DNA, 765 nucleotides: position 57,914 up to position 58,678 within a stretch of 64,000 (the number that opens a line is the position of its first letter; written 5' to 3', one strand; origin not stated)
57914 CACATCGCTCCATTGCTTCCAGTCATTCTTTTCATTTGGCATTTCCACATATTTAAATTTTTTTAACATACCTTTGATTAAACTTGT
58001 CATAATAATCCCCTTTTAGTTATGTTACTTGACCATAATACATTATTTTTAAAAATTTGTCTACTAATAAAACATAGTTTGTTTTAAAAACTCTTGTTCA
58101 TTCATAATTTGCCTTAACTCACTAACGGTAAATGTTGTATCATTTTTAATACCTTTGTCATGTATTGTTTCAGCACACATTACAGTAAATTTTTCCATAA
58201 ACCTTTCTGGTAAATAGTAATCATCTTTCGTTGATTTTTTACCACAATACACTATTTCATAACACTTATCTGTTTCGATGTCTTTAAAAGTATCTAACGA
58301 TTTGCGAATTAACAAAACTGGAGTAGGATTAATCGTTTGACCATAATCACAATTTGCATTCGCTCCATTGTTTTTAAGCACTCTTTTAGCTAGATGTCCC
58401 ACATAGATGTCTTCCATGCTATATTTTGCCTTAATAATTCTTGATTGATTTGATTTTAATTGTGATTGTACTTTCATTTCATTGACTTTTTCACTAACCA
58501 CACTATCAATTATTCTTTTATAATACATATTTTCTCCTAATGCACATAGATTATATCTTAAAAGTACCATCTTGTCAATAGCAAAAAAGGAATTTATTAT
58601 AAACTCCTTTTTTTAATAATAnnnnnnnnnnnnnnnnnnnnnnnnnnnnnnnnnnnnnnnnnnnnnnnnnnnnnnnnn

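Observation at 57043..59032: Four tandem, individually promoted paralogs of an unrecognised small-protein family between cysS and spoIIA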

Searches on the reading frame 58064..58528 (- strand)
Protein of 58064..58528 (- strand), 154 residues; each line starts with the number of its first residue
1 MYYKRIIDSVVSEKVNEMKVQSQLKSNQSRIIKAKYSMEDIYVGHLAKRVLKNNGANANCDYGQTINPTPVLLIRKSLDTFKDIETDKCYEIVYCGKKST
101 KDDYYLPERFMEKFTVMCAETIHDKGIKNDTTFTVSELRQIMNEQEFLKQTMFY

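Call 3: search_protein_families(library=pfam, proteins=[window:58064-58528:-], max_evalue=10)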
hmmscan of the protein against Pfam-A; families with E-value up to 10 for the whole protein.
window:58064-58528:- (154 aa): 0 families

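Call 4: search_protein_families(library=phrogs, proteins=[window:58064-58528:-], max_evalue=10)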
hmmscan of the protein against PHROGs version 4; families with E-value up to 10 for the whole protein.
window:58064-58528:- (154 aa): 3 families
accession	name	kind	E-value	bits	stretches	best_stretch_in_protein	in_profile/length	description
phrog_5196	-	unknown function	0.028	15.8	1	4-57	34-83/97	-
phrog_6480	-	transcription regulation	0.2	13.5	1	11-51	1-38/95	Arc-like repressor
phrog_8362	-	unknown function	0.62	11.6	1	77-152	15-79/81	-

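Call 6: search_protein_families(library=ncbifam, proteins=[window:58064-58528:-], max_evalue=10)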
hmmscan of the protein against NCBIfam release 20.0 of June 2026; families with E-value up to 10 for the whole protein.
window:58064-58528:- (154 aa): 1 family
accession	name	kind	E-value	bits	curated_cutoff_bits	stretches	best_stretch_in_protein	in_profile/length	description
TIGR02023.1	BchP-ChlP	subfamily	0.4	9.6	343.3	1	87-121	318-352/388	geranylgeranyl diphosphate reductase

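Call 7: search_protein_families(library=padloc, proteins=[window:58064-58528:-], max_evalue=10)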
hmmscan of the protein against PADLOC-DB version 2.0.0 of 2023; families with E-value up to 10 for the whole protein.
window:58064-58528:- (154 aa): 1 family
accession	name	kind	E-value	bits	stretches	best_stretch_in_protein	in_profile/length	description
PDLC02976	WH_III-A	-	0.047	12.4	1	82-114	75-104/104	-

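Call 37: search_solved_structures(query=A3, max_evalue=10)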
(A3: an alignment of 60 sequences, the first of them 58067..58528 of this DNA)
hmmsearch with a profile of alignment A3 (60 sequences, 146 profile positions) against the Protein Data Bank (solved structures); distinct sequences matched with E-value up to 10: 10.
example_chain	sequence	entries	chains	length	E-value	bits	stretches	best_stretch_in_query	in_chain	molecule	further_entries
9h4n_S3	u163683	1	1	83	0.17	15.1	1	58-101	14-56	Small ribosomal subunit protein eS27-like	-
7ls1_S3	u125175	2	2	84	0.18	15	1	58-101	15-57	40S ribosomal protein S27-like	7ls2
5a2q_b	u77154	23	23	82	0.22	14.8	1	58-101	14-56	RIBOSOMAL PROTEIN ES27 | 40S ribosomal protein S27 | Small ribosomal subunit protein eS27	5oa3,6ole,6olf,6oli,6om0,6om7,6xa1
6gz3_Bb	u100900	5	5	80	0.22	14.7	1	58-102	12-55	ribosomal protein eS27 | 40S ribosomal protein S27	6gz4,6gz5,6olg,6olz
11hg_VV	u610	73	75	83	0.23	14.7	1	58-101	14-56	40S ribosomal protein S27 | eS27 | Ribosomal protein eS27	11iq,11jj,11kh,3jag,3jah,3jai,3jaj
22tu_Sb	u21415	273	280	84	0.24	14.7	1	58-101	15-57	40S ribosomal protein S27 | Ribosomal protein eS27 | 40S RIBOSOMAL PROTEIN ES1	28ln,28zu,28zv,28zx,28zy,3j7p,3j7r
9ru7_Sb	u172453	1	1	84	0.29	14.4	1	58-101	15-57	Small ribosomal subunit protein eS27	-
8q7z_AA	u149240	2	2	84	0.46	13.7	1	58-101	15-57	40S ribosomal protein S27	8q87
7oya_b2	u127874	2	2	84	0.59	13.4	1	59-101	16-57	40S ribosomal protein S27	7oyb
7b6d_F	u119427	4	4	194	0.71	13.1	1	93-131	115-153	Trafficking protein particle complex subunit 5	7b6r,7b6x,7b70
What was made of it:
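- PDB sequence profile: best E = 0.17 (call 37).
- Tried and rejected: A PDB sequence-profile search gave a best hit to eS27 at E = 0.17, which I rejected as chance (call 37).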

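Call 38: search_protein_families(library=pfam, alignment_id=A3, max_evalue=0.1)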
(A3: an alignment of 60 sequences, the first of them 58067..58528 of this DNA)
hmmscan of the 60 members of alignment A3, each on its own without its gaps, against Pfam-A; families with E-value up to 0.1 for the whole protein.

A. member 1, window:58067-58528:- (154 aa): 0 families

B. families by the number of members that match (of 60 scanned): 34 families (the first 25 are shown)
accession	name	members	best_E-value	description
PF04793.17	Herpes_BBRF1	3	0.031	BRRF1-like protein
PF22382.1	EndoS_helical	2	0.018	Endo-beta-N-acetylglucosaminidase, helical bundle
PF17979.7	zf-CRD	1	0.0027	Cysteine rich domain with multizinc binding regions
PF25224.1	DUF7842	1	0.012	Domain of unknown function (DUF7842)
PF10083.14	DUF2321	1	0.012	Uncharacterized protein conserved in bacteria (DUF2321)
PF03086.20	DUF240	1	0.015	Domain of unknown function (DUF240)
PF22407.1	Cmr1_C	1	0.016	Cmr1, C-terminal domain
PF15731.11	MqsA_antitoxin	1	0.022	Antitoxin component of bacterial toxin-antitoxin system, MqsA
PF18404.7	Glyco_transf_24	1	0.022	Glucosyltransferase 24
PF01132.26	EFP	1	0.023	Elongation factor P (EF-P) OB domain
PF19909.4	DUF6382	1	0.023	Domain of unknown function (DUF6382)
PF16055.10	DUF4798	1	0.03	Domain of unknown function (DUF4798)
PF05733.16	Tenui_N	1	0.031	Tenuivirus/Phlebovirus nucleocapsid protein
PF17509.7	DUF5440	1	0.036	Family of unknown function (DUF5440)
PF22488.1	Class_2_docking_dom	1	0.037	Class 2 C-terminal docking domain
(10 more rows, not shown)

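Call 40: find_homologous_proteins(query=A3, max_evalue=0.001)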
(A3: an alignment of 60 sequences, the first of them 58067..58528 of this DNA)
Query A3 (60 sequences) (154 aa, profile of the alignment): 5 proteins with E <= 0.001 among 3394 candidates.
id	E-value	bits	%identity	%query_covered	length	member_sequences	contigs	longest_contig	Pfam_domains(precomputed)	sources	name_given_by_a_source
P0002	3.4e-35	139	100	100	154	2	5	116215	-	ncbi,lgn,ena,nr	ncbi:MAG: hypothetical protein IJ458_03170 [Clostridia bacterium]|nr:hypothetical protein [Clostridi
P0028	1.5e-28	118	-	-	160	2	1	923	-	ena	-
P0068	7.8e-24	102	29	73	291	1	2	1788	-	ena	-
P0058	1.4e-21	95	-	-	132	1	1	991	-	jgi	jgi:hypothetical protein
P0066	6.8e-15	73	32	13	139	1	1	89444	-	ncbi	-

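Call 68: predict_structure(alignment_id=A3)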
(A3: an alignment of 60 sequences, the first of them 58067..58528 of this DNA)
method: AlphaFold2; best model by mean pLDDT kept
length: 154 residues; sequences in the alignment: 60
mean_pLDDT: 94.0   pTM: 0.81
mean pLDDT of the five models: 94.0, 93.4, 92.5, 91.5, 91.4
residues with pLDDT >= 90: 128; 70-90: 24; 50-70: 2; < 50: 0
segments of 3 or more residues with pLDDT < 50: none
pLDDT, mean of each block of 10 residues (from residue 1): 94 98 96 97 96 78 91 97 97 86 91 98 97 98 97 89
secondary structure, 60 per line:
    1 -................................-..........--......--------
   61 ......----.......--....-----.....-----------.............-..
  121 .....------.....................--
elements in order: H2-33 E35-37 E41-44 E47-52 E61-66 E71-77 E80-83 E89-93 E105-107 E111-113 H114-117 H119-125 E132-134 H135-152
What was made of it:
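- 58064..58528 (-): P2, 154 aa, B-type family member. AlphaFold model has pLDDT 94 and pTM 0.81 (call 68).
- A confidently predicted fold (call 68).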

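Call 72: fold_search(model_id=the predicted structure, library=pdb)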
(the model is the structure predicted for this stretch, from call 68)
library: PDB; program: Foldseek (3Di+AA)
matches with E <= 10: 473; with E <= 0.001: 0
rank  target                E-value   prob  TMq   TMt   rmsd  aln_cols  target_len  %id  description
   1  6rn6_A                2.5e-01  0.25  0.16  0.20   6.4        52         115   17  DPP1 in complex with inhibitor (released 2019-08-28)
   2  6fhm_A                3.7e-01  0.09  0.12  0.10  20.4       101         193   15  Crystal structure of the F47E mutant of the lipoprotein localization factor, LolA (released 2018-07-25)
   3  3mh4_A                4.4e-01  0.16  0.19  0.11   8.9        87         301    8  HtrA proteases are activated by a conserved mechanism that can be triggered by distinct molecular cues (released 2010-06-30)
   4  9hhl_m                4.7e-01  0.04  0.15  0.05  15.1       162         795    9  Structure of Dynein-Dynactin-NuMA-LIS1 (released 2025-12-03)
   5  4cdd_D                5.3e-01  0.21  0.17  0.21   6.9        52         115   13  Human DPP1 in complex with (2S)-N-((1S)-1-cyano-2-(4-(4-cyanophenyl) phenyl)ethyl)piperidine-2-carboxamide (released 2014-03-19)
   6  4cdc_A                5.3e-01  0.20  0.17  0.22   7.6        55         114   13  Human DPP1 in complex with (2S)-2-amino-N-((1S)-1-cyano-2-(4- phenylphenyl)ethyl)butanamide (released 2014-03-19)
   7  1jqp                  5.6e-01  0.08  0.12  0.07  13.0        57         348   18  dipeptidyl peptidase I (cathepsin C), a tetrameric cysteine protease of the papain family (released 2002-10-18)
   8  9hhl_n                6.0e-01  0.04  0.13  0.05  14.4       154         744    8  Structure of Dynein-Dynactin-NuMA-LIS1 (released 2025-12-03)
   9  4cdf_A                6.8e-01  0.15  0.17  0.20   7.6        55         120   13  Human DPP1 in complex with (2S,4S)-N-((1S)-1-cyano-2-(4-(4- cyanophenyl)phenyl)ethyl)-4-hydroxy-piperidine-2-carboxami (released 2014-03-19)
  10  2djf_A                6.8e-01  0.10  0.13  0.16   7.3        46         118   17  Crystal Structure of human dipeptidyl peptidase I (Cathepsin C) in complex with the inhibitor Gly-Phe-CHN2 (released 2006-11-14)
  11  8xjc_B                8.1e-01  0.06  0.13  0.09  10.9        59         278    7  a novel haemophore of of Riemerella anatipestifer (released 2025-06-25)
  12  6rn6_D                8.7e-01  0.15  0.17  0.21   6.4        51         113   14  DPP1 in complex with inhibitor (released 2019-08-28)
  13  3tsr_D                8.7e-01  0.13  0.15  0.18   5.5        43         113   23  X-ray structure of mouse ribonuclease inhibitor complexed with mouse ribonuclease 1 (released 2012-09-19)
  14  4oel_A                9.2e-01  0.15  0.17  0.10   6.8        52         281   13  Crystal structure of Cathepsin C in complex with dipeptide substrates (released 2015-03-25)
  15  3mh5_B                9.2e-01  0.09  0.18  0.15   9.4        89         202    7  HtrA proteases are activated by a conserved mechanism that can be triggered by distinct molecular cues (released 2010-06-30)
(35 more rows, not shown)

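Call 80: search_dna_similar(query=window:58067-58528:-, collection=plasmids, mode=protein, max_evalue=0.01, max_rows=10)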
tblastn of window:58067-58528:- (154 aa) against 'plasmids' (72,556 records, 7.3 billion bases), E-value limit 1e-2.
No match.

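Call 84: search_protein_families(library=phrogs, alignment_id=A3, max_evalue=0.1)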
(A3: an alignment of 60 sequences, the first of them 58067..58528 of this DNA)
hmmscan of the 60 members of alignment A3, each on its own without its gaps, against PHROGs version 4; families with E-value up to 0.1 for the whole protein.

A. member 1, window:58067-58528:- (154 aa): 1 family
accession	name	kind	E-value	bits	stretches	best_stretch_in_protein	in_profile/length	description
phrog_5196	-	unknown function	0.028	15.8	1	4-57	34-83/97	-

B. families by the number of members that match (of 60 scanned): 55 families (the first 25 are shown)
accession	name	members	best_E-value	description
phrog_12814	-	1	0.0019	-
phrog_38468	-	1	0.0028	-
phrog_33881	-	1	0.0037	-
phrog_34540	-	1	0.0039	-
phrog_21716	-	1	0.0062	-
phrog_5635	-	1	0.015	head-tail adaptor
phrog_27723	-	1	0.015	RNA ligase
phrog_27403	-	1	0.022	-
phrog_478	-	1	0.023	site-specific recombination directionality factor RDF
phrog_6714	-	1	0.024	-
phrog_28504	-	1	0.025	lytic tail fiber protein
phrog_15019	-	1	0.025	-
phrog_38820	-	1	0.027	-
phrog_5196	-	1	0.028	-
phrog_32502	-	1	0.028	-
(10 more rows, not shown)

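Call 85: search_protein_families(library=padloc, alignment_id=A3, max_evalue=0.1)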
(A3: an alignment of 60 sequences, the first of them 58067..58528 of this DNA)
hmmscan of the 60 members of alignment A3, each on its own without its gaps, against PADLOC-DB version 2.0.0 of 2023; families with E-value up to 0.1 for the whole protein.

A. member 1, window:58067-58528:- (154 aa): 1 family
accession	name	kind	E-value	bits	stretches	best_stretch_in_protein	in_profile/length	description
PDLC02976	WH_III-A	-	0.047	12.4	0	82-114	75-104/104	-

B. families by the number of members that match (of 60 scanned): 12 families
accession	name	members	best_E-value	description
PDLC02976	WH_III-A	2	0.047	-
PDLC01474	Csm2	1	0.0019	CAS-III-D; effector_SS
PDLC02990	DarG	1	0.0032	-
PDLC00738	Effector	1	0.0055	Endonuclease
PDLC03235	MTase_II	1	0.0058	Type II methyltransferase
PDLC00790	Cyclase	1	0.0073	oligonucleotide-cyclase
PDLC03834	BnzB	1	0.011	-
PDLC01011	Csm2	1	0.014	Csm2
PDLC02000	Effector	1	0.019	SAVED1--SAVED_HNH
PDLC04557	PDC-M28A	1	0.019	-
PDLC02211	QatB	1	0.023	-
PDLC03321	MTase_II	1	0.051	Type II methyltransferase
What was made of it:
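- On Known anti-phage defence components (PADLOC): Across 60 members, only scattered hits (one or two members per family) with E >= 0.0019 (call 85).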
